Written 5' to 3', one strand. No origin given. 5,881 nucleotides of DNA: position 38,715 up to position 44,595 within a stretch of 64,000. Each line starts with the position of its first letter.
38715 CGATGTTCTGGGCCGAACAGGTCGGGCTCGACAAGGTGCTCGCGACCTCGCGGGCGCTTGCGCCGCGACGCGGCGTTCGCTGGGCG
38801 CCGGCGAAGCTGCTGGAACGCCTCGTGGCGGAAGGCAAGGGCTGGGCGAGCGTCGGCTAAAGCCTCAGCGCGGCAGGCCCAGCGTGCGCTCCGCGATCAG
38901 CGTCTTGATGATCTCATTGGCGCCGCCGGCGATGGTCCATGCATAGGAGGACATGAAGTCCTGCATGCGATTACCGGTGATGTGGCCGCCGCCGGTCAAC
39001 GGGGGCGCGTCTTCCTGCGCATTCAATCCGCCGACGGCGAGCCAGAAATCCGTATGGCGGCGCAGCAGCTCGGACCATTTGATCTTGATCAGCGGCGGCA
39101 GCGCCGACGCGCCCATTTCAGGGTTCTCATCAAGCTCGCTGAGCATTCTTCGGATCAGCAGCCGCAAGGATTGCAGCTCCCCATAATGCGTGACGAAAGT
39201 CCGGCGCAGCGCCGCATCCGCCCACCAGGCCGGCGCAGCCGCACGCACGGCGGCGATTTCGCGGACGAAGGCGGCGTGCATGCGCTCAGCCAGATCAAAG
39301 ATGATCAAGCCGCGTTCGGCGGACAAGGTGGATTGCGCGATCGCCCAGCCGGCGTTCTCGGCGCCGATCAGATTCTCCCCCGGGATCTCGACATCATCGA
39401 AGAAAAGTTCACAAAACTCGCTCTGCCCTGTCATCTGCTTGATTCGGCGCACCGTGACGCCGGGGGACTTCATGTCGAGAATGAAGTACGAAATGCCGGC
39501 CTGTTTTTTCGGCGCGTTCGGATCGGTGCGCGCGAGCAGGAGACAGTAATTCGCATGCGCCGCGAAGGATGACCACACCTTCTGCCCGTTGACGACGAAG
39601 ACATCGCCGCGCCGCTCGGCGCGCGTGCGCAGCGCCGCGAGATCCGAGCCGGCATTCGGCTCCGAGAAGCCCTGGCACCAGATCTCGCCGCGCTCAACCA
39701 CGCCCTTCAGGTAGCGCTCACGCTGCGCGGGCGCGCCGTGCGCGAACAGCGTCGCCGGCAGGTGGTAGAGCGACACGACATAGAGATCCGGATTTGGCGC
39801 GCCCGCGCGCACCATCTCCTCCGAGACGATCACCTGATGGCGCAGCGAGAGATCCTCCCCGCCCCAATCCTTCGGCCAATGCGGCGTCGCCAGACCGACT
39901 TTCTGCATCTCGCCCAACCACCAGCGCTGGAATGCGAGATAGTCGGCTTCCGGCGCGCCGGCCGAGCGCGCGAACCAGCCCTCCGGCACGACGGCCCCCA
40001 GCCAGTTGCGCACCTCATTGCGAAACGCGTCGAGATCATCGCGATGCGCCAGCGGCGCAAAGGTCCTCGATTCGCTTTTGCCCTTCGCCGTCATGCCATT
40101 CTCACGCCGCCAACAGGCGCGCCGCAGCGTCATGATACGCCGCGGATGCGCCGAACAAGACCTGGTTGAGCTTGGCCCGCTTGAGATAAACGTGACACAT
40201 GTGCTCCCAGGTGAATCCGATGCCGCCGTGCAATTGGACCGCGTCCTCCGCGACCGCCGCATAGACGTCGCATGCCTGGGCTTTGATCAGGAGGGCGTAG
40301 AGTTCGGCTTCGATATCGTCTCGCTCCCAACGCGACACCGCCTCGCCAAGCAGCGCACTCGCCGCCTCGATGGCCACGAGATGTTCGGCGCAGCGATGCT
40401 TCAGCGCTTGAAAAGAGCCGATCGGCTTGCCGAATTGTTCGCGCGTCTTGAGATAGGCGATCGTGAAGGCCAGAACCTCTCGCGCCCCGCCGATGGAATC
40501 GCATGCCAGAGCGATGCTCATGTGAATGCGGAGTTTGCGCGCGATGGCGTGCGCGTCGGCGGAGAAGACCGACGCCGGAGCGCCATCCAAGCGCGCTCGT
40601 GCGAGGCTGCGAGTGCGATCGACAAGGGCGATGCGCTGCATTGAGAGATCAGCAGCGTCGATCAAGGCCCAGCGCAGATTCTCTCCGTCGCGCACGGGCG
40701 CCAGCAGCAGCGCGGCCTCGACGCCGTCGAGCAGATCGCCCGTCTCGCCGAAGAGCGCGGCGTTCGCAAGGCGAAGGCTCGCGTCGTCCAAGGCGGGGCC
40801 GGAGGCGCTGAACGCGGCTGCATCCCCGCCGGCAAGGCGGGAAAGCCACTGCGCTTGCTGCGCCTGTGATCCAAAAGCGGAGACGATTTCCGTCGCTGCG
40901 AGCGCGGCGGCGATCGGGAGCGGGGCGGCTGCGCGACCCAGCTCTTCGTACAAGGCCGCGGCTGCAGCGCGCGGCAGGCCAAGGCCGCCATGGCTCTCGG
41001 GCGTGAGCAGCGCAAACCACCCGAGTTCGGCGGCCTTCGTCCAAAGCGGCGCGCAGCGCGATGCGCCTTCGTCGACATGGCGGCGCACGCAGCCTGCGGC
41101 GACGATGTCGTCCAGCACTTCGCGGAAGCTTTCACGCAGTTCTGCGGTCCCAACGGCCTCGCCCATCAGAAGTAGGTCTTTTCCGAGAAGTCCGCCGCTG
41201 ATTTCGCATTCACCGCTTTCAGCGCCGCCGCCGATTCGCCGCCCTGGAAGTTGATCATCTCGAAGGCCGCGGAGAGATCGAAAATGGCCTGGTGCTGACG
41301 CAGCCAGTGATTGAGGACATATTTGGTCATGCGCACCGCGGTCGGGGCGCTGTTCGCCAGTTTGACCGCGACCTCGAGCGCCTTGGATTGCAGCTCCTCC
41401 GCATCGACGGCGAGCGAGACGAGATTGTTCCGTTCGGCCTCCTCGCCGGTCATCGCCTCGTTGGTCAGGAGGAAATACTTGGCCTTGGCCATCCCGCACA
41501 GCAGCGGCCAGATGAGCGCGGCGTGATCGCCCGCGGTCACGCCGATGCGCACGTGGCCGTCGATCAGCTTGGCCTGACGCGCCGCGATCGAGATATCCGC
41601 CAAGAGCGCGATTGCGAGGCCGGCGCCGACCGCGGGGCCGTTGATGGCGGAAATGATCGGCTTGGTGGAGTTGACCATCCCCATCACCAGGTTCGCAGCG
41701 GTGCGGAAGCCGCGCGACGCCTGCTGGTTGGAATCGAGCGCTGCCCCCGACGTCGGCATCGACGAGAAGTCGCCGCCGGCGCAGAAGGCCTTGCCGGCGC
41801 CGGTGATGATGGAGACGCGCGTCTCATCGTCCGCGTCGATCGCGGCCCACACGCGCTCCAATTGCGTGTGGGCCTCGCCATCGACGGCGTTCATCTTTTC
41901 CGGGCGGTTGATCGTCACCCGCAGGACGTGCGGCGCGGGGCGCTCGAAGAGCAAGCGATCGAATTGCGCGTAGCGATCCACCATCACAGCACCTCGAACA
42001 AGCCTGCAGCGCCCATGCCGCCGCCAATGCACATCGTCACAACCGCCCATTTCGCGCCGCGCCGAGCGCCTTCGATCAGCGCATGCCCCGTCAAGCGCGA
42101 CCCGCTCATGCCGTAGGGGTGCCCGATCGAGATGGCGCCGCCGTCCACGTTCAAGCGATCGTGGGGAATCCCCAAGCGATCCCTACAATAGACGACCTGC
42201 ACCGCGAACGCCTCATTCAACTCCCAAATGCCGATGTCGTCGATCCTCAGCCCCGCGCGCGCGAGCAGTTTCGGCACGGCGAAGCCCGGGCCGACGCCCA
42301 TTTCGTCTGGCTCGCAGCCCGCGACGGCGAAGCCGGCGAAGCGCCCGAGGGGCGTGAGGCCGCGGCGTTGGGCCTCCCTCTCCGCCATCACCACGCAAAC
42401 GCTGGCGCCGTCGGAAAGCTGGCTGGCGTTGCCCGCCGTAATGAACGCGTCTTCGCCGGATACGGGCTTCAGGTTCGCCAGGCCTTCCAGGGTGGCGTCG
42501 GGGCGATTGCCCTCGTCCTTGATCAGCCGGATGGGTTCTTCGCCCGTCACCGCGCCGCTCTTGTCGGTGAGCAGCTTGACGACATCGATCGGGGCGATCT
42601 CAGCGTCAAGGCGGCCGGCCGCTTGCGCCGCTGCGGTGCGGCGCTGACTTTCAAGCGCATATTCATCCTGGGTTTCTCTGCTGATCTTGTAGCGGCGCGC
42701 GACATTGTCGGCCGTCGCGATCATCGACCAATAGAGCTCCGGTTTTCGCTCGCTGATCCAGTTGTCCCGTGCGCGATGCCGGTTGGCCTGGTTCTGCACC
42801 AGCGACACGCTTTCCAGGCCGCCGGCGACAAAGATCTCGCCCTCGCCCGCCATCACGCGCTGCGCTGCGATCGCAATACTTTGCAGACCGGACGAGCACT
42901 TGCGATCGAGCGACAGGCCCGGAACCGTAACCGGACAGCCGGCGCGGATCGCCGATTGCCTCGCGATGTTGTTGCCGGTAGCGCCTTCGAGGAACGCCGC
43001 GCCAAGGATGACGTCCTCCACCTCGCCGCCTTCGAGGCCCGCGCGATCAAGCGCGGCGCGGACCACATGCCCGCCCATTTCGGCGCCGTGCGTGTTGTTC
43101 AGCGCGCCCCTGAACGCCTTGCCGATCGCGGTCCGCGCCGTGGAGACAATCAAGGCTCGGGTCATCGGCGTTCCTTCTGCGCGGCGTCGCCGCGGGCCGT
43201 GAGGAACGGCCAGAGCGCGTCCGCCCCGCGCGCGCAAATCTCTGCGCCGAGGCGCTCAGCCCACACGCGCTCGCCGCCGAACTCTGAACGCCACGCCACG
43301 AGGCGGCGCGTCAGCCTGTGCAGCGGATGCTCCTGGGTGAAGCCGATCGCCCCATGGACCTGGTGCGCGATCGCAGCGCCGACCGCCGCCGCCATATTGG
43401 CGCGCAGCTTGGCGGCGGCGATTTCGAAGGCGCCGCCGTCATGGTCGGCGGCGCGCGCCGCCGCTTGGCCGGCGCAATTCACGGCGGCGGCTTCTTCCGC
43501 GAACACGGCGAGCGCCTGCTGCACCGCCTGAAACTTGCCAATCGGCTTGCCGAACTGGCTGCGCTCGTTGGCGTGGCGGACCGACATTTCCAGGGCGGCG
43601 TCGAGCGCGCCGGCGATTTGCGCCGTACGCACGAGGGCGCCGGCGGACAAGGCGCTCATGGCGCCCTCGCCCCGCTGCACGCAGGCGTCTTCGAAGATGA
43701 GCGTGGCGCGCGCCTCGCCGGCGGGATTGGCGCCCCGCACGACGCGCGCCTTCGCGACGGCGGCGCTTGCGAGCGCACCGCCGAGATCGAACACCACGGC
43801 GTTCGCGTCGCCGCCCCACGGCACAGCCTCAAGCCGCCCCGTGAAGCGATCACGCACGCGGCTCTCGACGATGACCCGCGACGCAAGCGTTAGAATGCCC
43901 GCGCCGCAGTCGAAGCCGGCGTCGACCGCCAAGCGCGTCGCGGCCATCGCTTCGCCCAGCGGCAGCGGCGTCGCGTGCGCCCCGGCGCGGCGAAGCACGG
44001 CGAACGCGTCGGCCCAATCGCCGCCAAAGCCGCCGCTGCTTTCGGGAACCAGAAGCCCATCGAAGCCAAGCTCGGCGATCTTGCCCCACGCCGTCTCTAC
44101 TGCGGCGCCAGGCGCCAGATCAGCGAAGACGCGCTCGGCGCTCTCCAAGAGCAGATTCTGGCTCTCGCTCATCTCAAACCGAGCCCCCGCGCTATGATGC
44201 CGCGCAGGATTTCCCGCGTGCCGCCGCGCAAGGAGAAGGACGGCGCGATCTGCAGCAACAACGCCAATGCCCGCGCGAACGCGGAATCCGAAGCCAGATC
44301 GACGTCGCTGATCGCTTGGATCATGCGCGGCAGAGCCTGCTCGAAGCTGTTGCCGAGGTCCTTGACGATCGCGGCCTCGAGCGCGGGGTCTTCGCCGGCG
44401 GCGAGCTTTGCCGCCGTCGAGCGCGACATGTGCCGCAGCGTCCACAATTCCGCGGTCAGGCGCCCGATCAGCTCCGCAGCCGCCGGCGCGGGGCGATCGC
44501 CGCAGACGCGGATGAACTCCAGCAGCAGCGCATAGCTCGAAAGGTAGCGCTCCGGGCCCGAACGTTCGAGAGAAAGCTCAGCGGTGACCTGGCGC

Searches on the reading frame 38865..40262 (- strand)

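Call 15: search_protein_families(library=pfam, proteins=[window:38865-40262:-], max_evalue=0.001)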
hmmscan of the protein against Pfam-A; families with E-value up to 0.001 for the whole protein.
window:38865-40262:- (465 aa): 3 families
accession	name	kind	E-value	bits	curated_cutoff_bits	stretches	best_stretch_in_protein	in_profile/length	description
PF02770.24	Acyl-CoA_dh_M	-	1.7e-22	79.9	33.3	1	196-291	1-97/97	Acyl-CoA dehydrogenase, middle domain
PF02771.21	Acyl-CoA_dh_N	-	3.3e-11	44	22.9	1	76-189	3-110/113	Acyl-CoA dehydrogenase, N-terminal domain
PF00441.29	Acyl-CoA_dh_1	-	9e-10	39.3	22.4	1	303-460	1-149/150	Acyl-CoA dehydrogenase, C-terminal domain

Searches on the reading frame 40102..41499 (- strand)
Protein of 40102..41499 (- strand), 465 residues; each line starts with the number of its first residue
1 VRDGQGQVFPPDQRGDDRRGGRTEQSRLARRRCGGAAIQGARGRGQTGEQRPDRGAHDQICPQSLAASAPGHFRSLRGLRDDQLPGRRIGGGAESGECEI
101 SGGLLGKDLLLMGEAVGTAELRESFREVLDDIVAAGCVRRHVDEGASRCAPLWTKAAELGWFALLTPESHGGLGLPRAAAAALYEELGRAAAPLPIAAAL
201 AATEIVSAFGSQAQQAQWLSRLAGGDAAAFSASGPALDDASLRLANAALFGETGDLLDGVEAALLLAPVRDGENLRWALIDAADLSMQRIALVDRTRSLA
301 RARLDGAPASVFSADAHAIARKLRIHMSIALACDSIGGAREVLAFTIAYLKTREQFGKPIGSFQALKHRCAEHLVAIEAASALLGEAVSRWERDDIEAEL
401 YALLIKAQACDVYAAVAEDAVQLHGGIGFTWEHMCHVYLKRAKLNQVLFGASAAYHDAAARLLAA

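Call 81: search_protein_families(library=pfam, proteins=[window:40102-41499:-], max_evalue=0.001)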
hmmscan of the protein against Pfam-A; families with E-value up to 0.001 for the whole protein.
window:40102-41499:- (465 aa): 3 families
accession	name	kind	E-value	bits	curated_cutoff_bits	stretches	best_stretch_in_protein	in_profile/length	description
PF00441.29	Acyl-CoA_dh_1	-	1.7e-24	87.1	22.4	1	329-453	16-139/150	Acyl-CoA dehydrogenase, C-terminal domain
PF02771.21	Acyl-CoA_dh_N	-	1.2e-17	64.7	22.9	1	120-226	6-113/113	Acyl-CoA dehydrogenase, N-terminal domain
PF08028.16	Acyl-CoA_dh_2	-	3.8e-08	34.1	22.7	1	331-430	3-111/134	Acyl-CoA dehydrogenase, C-terminal domain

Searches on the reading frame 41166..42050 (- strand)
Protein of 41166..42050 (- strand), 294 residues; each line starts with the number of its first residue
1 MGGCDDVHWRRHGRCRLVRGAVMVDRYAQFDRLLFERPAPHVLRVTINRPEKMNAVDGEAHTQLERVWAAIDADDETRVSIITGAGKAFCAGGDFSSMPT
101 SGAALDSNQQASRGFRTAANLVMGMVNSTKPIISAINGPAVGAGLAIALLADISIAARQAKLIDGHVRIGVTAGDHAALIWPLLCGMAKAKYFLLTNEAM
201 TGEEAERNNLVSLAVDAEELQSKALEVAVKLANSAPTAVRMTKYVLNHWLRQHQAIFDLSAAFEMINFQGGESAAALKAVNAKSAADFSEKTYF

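Call 81: search_protein_families(library=pfam, proteins=[window:41166-42050:-], max_evalue=0.001)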
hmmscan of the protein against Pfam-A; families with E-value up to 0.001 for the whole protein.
window:41166-42050:- (294 aa): 2 families
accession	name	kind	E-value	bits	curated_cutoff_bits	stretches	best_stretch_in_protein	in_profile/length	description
PF00378.25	ECH_1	-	1.4e-42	146.2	27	1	42-260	6-218/251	Enoyl-CoA hydratase/isomerase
PF16113.10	ECH_2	-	3.5e-23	83.1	27.2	1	44-250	3-203/335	Enoyl-CoA hydratase/isomerase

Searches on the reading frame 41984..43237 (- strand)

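Call 81: search_protein_families(library=pfam, proteins=[window:41984-43237:-], max_evalue=0.001)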
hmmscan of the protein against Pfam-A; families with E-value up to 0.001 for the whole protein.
window:41984-43237:- (417 aa): 2 families
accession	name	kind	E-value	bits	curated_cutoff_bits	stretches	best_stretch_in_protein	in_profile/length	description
PF00108.29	Thiolase_N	-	3.9e-61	207.2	26.4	1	29-286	2-259/260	Thiolase, N-terminal domain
PF02803.24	Thiolase_C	-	6.2e-41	139.3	27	1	295-415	2-122/123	Thiolase, C-terminal domain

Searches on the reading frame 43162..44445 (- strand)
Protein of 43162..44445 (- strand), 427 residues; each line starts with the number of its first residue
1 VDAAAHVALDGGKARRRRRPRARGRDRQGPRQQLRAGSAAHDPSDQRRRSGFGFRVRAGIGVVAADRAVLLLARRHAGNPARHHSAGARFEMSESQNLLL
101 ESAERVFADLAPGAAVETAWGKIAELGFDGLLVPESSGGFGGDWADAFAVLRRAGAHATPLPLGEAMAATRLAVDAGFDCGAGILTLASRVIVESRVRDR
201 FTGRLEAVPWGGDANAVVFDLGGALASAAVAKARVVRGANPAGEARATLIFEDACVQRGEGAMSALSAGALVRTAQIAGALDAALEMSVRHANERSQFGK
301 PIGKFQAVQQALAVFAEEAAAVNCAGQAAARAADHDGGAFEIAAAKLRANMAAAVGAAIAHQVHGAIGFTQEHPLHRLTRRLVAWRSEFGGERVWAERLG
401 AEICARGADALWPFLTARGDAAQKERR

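Call 79: search_protein_families(library=pfam, proteins=[window:43162-44445:-], max_evalue=0.001)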
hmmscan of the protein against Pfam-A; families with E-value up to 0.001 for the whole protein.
window:43162-44445:- (427 aa): 2 families
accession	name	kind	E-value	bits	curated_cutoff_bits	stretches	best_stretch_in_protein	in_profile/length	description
PF00441.29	Acyl-CoA_dh_1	-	8.7e-20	71.8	22.4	1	262-382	7-128/150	Acyl-CoA dehydrogenase, C-terminal domain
PF02771.21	Acyl-CoA_dh_N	-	0.00028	21.7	22.9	1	117-163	34-80/113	Acyl-CoA dehydrogenase, N-terminal domain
